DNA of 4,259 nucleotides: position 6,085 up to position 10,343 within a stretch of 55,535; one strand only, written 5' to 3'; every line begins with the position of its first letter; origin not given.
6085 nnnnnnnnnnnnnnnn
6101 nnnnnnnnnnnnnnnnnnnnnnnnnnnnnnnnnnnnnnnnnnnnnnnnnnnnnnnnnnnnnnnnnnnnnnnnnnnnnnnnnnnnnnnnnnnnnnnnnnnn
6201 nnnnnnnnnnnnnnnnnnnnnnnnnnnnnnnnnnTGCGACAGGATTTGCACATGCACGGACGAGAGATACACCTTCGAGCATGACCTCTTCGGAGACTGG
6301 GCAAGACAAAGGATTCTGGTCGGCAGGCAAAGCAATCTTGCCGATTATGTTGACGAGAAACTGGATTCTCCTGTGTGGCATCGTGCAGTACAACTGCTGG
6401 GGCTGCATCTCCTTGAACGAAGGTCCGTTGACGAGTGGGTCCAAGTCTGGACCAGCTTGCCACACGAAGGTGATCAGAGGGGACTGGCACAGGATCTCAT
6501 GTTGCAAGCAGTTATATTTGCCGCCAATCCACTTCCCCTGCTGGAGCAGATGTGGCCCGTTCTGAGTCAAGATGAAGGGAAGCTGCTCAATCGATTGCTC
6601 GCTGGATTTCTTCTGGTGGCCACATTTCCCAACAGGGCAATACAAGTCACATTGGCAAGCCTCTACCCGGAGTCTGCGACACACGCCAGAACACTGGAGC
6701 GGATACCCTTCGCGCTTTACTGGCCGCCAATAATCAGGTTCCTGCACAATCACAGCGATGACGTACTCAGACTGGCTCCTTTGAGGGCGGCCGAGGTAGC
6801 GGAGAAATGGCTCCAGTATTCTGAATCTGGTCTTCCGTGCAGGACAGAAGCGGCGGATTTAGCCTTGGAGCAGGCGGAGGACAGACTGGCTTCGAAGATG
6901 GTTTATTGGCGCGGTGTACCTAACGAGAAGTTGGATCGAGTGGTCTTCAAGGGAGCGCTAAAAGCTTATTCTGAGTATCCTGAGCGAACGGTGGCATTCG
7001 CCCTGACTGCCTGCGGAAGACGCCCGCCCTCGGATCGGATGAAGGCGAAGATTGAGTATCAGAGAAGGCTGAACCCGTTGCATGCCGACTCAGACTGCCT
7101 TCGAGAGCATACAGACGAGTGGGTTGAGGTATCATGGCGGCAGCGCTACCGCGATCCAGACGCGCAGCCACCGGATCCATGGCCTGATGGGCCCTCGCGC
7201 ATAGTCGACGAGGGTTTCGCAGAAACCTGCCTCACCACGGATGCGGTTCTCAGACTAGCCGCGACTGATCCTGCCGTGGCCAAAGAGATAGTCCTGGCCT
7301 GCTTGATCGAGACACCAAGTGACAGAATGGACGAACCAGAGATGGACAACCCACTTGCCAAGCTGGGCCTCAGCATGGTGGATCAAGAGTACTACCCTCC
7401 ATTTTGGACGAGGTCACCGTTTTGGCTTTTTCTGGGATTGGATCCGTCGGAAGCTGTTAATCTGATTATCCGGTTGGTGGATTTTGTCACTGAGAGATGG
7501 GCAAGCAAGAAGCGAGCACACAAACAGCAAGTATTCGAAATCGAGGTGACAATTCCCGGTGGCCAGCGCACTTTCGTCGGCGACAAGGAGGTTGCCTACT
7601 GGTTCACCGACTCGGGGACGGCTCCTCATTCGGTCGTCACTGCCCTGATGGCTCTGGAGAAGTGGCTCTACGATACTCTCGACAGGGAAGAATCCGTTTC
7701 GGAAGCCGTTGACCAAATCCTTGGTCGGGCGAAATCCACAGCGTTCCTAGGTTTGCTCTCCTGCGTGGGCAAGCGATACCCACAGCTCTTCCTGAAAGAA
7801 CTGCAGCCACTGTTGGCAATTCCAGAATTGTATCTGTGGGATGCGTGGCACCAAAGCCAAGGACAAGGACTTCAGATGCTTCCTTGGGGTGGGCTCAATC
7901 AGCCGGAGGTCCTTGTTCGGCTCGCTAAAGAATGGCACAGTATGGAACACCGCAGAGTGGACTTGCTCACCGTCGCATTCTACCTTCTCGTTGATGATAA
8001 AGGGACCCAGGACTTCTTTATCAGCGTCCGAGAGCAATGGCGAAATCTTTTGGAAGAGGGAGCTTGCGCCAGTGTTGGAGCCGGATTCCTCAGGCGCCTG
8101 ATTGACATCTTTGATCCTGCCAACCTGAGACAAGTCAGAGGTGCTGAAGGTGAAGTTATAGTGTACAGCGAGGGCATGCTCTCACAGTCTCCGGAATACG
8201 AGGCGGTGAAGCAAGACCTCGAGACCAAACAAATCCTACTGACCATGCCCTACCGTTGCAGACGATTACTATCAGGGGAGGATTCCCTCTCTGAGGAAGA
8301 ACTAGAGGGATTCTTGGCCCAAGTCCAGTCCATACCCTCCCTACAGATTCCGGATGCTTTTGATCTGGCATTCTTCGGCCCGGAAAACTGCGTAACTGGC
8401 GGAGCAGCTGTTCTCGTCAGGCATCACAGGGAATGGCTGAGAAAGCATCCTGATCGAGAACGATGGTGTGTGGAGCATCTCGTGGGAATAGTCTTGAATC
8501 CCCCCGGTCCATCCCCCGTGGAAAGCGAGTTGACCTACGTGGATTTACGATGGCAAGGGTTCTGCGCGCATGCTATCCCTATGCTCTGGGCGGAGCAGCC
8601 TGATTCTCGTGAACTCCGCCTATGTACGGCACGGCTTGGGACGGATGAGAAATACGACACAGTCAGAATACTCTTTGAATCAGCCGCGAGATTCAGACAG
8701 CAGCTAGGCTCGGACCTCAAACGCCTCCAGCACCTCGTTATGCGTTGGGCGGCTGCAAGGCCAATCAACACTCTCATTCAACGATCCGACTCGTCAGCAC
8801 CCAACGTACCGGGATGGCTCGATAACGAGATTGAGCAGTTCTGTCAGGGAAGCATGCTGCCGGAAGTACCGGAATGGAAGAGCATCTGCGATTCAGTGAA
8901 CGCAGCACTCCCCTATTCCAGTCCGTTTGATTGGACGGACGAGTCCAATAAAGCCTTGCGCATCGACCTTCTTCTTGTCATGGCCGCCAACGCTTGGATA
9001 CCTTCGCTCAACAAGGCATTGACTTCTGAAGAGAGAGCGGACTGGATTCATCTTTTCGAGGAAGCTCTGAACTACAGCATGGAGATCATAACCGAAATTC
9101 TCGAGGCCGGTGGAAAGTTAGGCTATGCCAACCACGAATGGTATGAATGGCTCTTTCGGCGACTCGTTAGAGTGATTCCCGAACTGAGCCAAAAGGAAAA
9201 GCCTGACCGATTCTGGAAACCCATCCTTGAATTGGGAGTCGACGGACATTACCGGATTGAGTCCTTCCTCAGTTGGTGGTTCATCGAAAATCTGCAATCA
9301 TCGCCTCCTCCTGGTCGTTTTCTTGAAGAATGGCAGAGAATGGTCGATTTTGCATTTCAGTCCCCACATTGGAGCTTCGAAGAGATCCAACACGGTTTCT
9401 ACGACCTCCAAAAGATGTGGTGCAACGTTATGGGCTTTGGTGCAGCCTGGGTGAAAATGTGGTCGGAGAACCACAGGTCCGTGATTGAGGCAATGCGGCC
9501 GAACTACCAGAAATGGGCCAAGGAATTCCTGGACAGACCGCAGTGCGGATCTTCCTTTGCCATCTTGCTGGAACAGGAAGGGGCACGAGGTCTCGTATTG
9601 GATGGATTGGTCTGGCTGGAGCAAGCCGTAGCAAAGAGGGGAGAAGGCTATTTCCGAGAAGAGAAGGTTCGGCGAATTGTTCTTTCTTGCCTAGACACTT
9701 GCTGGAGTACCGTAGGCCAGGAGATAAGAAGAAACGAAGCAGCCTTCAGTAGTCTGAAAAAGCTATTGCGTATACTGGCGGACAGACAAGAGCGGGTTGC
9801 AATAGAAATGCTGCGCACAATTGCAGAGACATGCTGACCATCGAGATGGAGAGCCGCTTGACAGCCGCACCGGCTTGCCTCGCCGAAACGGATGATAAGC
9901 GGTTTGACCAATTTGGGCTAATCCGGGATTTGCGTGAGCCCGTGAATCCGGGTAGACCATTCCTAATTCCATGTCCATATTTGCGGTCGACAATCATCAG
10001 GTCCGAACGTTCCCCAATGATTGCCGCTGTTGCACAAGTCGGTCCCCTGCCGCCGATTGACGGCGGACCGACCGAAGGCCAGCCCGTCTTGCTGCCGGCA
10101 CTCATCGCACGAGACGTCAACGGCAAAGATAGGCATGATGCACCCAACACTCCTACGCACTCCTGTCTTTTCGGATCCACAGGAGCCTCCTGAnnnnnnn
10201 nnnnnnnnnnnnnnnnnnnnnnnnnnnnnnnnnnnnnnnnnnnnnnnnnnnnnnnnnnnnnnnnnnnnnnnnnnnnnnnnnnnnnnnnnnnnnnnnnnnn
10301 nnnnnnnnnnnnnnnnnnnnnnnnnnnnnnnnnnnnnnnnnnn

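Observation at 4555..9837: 1760-aa NACHT/STAND NTPase with an unassigned N-terminal domain: candidate novel NLR-like/Avs-like defence protein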

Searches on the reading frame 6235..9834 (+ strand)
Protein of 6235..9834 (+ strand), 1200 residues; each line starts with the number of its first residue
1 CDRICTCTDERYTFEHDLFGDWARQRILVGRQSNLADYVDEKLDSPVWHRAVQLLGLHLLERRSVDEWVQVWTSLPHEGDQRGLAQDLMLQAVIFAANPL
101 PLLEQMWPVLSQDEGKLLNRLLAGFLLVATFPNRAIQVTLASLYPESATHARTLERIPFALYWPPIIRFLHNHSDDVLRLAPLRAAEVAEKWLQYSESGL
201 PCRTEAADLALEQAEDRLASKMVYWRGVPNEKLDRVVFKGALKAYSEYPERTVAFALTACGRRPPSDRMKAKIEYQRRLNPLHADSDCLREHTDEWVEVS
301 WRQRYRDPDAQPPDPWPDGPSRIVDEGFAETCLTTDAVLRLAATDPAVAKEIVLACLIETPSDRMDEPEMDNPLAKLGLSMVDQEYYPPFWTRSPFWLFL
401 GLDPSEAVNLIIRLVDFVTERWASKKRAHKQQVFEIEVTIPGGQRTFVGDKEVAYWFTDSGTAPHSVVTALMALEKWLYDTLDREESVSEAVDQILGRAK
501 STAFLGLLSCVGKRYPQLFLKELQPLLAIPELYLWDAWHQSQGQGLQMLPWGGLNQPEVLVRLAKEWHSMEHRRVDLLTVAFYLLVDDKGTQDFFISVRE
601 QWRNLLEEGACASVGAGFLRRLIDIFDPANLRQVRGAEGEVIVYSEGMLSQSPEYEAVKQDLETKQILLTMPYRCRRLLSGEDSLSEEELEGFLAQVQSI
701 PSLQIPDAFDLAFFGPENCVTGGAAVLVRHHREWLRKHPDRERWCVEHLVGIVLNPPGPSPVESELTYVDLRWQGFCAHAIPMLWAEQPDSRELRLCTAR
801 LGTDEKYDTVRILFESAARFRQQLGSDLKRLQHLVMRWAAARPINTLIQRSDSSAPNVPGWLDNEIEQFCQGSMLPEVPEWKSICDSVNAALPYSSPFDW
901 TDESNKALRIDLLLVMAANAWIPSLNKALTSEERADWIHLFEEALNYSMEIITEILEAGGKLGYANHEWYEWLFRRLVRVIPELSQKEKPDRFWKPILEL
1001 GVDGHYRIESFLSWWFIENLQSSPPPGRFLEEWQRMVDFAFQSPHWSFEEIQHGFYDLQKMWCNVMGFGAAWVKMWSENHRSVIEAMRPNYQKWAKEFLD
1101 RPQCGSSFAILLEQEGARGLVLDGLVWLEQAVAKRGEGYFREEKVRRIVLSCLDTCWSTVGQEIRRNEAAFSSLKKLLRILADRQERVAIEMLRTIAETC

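Call 77: predict_structure(alignment_id=A6)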
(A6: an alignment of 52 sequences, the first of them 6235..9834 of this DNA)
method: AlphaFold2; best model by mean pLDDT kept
length: 1200 residues; sequences in the alignment: 52
mean_pLDDT: 87.8   pTM: 0.83
mean pLDDT of the five models: 87.8, 86.6, 86.1, 84.9, 84.3
residues with pLDDT >= 90: 778; 70-90: 299; 50-70: 79; < 50: 44
segments of 3 or more residues with pLDDT < 50: 1-5, 10-14, 285-306, 368-371, 900-904
pLDDT, mean of each block of 10 residues (from residue 1): 45 58 87 87 83 92 91 77 83 93 95 94 94 89 80 90 96 96 96 91 97 94 69 92 95 96 92 88 51 43 50 84 89 91 95 95 57 68 88 94 97 97 91 92 93 93 92 98 97 97 98 96 95 93 77 78 92 93 89 92 90 86 89 82 73 71 88 93 91 94 78 81 96 95 96 87 62 94 96 97 93 96 94 96 85 76 96 93 92 69 59 93 93 94 94 85 77 94 94 96 91 94 85 97 90 81 93 92 95 96 95 95 97 92 92 93 95 93 90 85
secondary structure, 60 per line:
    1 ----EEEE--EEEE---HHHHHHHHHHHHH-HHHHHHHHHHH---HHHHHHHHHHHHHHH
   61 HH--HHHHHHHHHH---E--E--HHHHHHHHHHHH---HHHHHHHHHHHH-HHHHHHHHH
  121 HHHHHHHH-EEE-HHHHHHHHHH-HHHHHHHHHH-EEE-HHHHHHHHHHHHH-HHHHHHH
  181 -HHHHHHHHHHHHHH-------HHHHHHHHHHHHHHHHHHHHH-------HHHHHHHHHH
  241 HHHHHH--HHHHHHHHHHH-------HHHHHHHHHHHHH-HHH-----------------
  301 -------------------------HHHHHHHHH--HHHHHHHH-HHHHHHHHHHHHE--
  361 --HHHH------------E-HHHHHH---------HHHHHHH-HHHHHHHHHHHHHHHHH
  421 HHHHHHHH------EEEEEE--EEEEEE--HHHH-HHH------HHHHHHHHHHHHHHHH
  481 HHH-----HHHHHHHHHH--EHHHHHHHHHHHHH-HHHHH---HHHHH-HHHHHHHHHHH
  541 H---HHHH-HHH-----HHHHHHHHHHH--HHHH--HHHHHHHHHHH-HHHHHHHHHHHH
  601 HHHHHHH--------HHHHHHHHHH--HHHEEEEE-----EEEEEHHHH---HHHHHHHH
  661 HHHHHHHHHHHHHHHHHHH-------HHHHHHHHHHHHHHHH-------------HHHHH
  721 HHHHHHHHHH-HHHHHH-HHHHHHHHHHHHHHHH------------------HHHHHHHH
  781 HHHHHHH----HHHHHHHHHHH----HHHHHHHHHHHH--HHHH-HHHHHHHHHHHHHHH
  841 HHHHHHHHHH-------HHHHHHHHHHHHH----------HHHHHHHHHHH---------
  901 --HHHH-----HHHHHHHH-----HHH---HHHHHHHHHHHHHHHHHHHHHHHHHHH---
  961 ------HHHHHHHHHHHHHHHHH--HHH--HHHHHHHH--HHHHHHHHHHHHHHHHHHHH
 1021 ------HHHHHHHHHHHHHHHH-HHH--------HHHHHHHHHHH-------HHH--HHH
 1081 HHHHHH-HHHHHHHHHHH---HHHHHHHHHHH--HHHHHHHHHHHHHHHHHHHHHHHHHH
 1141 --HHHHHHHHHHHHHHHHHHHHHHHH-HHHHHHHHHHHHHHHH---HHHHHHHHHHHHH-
elements in order (helices of 4 or more, strands of 3 or more residues): E5-8 E11-14 H18-30 H32-42 H46-62 H65-74 H84-95 H99-110 H112-128 E130-132 H134-143 H145-154 E156-158 H160-172 H174-180 H182-195 H203-223 H231-246 H249-259 H267-279 H326-334 H337-344 H346-357 H363-366 H381-386 H396-402 H404-428 E435-440 E443-448 H451-454 H465-483 H489-498 H502-514 H516-520 H524-528 H530-541 H545-548 H558-568 H571-574 H577-587 H589-607 H616-625 E631-635 E641-645 H646-649 H653-679 H687-702 H716-730 H732-737 H739-754 H773-787 H792-802 H807-818 H821-824 H826-850 H858-870 H881-891 H903-906 H912-919 H931-957 H967-983 H991-998 H1001-1020 H1027-1042 H1055-1065 H1078-1086 H1088-1098 H1102-1112 H1115-1140 H1143-1166 H1168-1183 H1187-1199

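Call 79: fold_search(model_id=the predicted structure, library=pdb)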
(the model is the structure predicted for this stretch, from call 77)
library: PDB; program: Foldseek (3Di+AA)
matches with E <= 10: 559; with E <= 0.001: 8
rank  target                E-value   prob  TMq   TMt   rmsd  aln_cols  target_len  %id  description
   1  8dgf_B                1.6e-20  1.00  0.67  0.54   8.4      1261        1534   14  Avs4 bound to phage PhiV-1 portal (released 2022-08-03)
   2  8dgf_A                7.9e-20  1.00  0.65  0.52   8.8      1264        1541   14  Avs4 bound to phage PhiV-1 portal (released 2022-08-03)
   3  9g33_UJ               1.0e-04  1.00  0.16  0.12  50.6      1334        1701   10  Stalled 90S - Utp23-Krr1-deltaC3 (released 2025-06-18)
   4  7mq8_LM               1.9e-04  0.97  0.13  0.09  64.7      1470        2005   11  Cryo-EM structure of the human SSU processome, state pre-A1 (released 2021-09-22)
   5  7mqa_LM               4.5e-04  0.99  0.16  0.11  52.0      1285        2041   10  Cryo-EM structure of the human SSU processome, state post-A1 (released 2021-09-22)
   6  7wtx_K                5.6e-04  0.99  0.16  0.19  24.5      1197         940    9  Cryo-EM structure of a human pre-40S ribosomal subunit - State RRP12-B1 (released 2022-10-19)
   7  7qdr_B                8.2e-04  0.75  0.10  0.10  36.7      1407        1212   11  Apo human SKI complex in the closed state (released 2022-02-02)
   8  9im6_A                8.5e-04  0.97  0.15  0.16  36.6      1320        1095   10  Structure of influenza A virus RNA polymerase PB1 and nuclear import host factor RanBP5 complex (released 2024-11-27)
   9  6xu2_A                1.1e-03  0.97  0.15  0.16  37.6      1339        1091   10  Human karyopherin RanBP5 (isoform-3) (released 2020-04-22)
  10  7qds_B                1.1e-03  0.90  0.12  0.14  33.9      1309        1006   11  Apo human SKI complex in the open state (released 2022-02-02)
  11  3zjy_B                1.5e-03  0.99  0.19  0.23  21.9      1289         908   11  Crystal Structure of Importin 13 - RanGTP - eIF1A complex (released 2013-04-10)
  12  7onb_C                1.7e-03  1.00  0.20  0.27  21.4      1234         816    9  Structure of the U2 5' module of the A3'-SSA complex (released 2021-08-04)
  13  4c0o_A                1.8e-03  1.00  0.22  0.26  21.3      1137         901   11  Transportin 3 in complex with phosphorylated ASF/SF2 (released 2014-01-22)
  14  7z8v_D                1.8e-03  0.98  0.18  0.19  29.7      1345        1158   11  CAND1-SCF-SKP2 (SKP1deldel) CAND1 engaged SCF rocked (released 2023-04-19)
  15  8qo9_B1               1.9e-03  1.00  0.19  0.25  21.1      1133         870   10  Cryo-EM structure of a human spliceosomal B complex protomer (released 2024-01-24)
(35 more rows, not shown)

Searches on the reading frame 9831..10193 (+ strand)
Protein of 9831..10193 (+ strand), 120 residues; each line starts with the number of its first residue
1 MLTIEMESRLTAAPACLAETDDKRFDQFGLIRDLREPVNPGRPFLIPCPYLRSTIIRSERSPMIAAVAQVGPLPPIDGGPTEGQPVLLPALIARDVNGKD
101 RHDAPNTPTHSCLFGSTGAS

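Call 10: search_protein_families(library=pfam, proteins=[window:9831-10193:+], max_evalue=0.01)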
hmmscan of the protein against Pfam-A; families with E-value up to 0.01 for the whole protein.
window:9831-10193:+ (120 aa): 0 families

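Call 80: search_protein_families(library=ncbifam, proteins=[window:9831-10193:+], max_evalue=0.01)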
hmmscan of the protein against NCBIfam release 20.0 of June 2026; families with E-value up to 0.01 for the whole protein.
window:9831-10193:+ (120 aa): 0 families
